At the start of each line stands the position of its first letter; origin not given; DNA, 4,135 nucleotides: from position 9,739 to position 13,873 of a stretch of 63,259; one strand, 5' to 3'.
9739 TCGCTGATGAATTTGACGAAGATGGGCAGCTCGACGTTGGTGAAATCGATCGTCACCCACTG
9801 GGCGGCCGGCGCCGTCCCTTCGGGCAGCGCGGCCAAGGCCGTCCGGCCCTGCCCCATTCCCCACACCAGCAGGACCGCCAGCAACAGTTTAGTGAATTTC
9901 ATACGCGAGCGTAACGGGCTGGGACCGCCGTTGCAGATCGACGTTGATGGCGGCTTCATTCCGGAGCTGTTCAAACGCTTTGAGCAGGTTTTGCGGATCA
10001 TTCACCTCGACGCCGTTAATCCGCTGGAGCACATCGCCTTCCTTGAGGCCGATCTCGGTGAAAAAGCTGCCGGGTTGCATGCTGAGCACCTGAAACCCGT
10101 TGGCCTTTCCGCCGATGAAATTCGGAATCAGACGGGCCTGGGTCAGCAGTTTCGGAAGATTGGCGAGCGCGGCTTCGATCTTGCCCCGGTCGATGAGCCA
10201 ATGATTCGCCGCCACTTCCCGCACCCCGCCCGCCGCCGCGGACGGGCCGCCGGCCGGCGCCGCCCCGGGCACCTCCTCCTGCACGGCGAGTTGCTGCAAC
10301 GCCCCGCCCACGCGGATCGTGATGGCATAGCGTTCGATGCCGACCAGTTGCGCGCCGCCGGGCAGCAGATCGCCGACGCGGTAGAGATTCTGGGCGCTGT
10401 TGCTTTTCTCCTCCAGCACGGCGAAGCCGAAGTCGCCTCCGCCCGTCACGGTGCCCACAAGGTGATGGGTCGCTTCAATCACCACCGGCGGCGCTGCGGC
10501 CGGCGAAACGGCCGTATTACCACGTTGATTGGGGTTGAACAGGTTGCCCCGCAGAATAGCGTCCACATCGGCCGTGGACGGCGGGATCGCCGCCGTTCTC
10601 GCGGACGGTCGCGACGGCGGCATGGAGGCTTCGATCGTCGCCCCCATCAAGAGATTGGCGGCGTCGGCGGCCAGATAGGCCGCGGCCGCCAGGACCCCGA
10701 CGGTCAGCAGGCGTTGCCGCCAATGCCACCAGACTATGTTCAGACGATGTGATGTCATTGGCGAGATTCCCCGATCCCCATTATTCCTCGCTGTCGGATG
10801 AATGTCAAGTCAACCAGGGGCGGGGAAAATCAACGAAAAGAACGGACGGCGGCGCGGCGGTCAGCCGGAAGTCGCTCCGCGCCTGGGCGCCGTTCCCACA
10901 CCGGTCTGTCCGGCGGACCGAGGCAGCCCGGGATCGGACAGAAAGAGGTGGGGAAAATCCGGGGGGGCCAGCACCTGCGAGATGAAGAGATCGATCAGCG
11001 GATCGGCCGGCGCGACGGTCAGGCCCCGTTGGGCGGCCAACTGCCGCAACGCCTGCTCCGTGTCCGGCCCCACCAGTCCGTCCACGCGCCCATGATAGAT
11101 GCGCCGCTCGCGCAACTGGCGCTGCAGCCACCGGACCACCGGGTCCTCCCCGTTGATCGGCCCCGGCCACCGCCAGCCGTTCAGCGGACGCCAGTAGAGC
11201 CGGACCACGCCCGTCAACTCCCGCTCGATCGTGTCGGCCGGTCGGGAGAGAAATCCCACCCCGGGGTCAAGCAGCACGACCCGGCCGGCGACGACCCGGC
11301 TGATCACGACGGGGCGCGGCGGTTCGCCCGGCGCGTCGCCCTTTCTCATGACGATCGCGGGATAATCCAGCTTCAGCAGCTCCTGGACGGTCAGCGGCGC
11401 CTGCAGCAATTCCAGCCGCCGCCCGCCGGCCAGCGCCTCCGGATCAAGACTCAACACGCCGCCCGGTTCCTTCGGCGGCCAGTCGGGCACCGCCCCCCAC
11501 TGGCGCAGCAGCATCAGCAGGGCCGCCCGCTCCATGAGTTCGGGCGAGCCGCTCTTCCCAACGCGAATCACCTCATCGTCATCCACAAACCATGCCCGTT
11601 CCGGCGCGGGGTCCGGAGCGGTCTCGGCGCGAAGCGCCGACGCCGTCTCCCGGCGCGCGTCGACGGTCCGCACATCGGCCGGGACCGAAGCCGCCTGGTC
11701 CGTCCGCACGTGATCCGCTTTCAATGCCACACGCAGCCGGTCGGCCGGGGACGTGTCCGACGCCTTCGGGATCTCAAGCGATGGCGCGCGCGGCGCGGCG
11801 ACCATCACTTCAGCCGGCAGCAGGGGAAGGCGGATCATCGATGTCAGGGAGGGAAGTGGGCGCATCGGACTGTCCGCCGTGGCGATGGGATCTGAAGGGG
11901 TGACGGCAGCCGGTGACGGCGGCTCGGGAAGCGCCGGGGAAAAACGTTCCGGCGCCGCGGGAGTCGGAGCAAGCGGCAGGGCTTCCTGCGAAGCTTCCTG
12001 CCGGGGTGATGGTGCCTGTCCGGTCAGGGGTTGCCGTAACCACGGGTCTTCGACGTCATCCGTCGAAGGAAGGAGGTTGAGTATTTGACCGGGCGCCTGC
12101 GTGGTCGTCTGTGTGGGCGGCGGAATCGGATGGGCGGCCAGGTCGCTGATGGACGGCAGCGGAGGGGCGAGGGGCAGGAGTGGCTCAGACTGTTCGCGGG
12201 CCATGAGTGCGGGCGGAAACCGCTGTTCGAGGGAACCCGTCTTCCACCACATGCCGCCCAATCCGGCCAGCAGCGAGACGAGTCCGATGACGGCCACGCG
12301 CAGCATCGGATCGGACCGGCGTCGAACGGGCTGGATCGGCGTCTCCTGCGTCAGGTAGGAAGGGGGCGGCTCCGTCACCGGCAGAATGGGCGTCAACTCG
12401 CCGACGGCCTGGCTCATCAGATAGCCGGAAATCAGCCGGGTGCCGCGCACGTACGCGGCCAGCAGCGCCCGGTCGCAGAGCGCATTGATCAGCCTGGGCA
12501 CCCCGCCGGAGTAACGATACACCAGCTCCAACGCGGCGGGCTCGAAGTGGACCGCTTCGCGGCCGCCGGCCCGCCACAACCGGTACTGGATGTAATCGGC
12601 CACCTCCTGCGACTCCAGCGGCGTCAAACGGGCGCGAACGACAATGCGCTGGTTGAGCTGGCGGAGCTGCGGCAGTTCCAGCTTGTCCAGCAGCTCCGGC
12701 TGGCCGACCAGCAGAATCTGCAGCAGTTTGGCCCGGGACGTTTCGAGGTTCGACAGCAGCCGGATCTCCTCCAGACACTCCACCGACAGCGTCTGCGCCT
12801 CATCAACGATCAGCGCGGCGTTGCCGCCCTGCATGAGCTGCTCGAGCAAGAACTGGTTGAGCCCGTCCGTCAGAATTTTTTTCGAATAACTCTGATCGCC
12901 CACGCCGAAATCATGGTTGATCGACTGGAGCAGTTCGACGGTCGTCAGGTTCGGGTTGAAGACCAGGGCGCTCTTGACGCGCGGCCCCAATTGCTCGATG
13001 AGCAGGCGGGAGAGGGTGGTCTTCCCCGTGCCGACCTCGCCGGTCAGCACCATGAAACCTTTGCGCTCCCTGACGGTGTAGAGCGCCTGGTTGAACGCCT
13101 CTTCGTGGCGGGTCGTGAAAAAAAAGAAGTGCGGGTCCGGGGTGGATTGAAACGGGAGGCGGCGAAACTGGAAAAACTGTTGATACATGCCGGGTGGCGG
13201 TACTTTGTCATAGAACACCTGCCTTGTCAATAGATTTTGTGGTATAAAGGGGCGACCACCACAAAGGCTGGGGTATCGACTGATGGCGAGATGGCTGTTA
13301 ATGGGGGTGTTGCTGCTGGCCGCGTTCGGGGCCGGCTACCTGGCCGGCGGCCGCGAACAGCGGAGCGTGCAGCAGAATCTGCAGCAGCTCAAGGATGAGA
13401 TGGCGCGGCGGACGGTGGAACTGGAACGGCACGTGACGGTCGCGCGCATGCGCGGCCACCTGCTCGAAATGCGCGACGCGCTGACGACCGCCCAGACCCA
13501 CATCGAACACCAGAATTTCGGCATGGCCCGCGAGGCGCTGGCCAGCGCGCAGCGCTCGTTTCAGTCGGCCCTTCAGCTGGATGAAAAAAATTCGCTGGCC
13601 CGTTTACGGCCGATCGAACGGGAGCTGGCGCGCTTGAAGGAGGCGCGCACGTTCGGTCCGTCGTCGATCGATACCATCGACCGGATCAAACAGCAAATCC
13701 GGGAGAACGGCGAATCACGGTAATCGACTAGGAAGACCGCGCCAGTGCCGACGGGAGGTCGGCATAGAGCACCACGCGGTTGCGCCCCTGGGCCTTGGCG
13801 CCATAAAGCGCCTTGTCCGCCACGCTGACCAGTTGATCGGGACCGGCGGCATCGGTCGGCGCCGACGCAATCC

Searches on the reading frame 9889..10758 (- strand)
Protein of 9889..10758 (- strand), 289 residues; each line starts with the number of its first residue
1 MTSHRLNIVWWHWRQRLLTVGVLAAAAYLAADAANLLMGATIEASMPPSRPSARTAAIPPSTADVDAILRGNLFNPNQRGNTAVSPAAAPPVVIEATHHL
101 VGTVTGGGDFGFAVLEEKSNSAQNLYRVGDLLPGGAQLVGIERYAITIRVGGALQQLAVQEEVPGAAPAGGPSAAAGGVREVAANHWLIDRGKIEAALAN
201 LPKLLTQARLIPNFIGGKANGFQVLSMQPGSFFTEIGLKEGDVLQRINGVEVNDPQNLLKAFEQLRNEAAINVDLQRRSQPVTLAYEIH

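Call 6: search_protein_families(library=pfam, proteins=[window:9889-10758:-], max_evalue=0.01)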
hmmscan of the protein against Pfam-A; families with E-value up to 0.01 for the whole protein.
window:9889-10758:- (289 aa): 4 families
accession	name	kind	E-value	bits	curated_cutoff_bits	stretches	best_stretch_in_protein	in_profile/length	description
PF11356.14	T2SSC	-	8.5e-12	45.5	27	1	23-158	4-140/141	Type II secretion system protein C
PF00595.29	PDZ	-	2.2e-05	25.2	23.2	1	219-267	24-71/81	PDZ domain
PF17820.7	PDZ_6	-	0.00018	21.6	27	1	224-263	2-41/54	PDZ domain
PF13180.12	PDZ_2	-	0.00019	22.1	27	1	221-284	13-76/80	PDZ domain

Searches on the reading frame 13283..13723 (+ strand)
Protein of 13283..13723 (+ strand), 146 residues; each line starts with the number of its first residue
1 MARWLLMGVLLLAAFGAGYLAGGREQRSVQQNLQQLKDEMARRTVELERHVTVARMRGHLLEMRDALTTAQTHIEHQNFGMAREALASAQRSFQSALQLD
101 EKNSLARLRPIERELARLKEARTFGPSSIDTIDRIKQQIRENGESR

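Call 5: search_protein_families(library=pfam, proteins=[window:13283-13723:+], max_evalue=0.01)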
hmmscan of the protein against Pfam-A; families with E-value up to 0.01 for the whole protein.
window:13283-13723:+ (146 aa): 0 families

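Call 7: search_protein_families(library=ncbifam, proteins=[window:13283-13723:+], max_evalue=0.01)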
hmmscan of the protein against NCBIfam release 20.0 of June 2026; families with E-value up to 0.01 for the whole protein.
window:13283-13723:+ (146 aa): 0 families
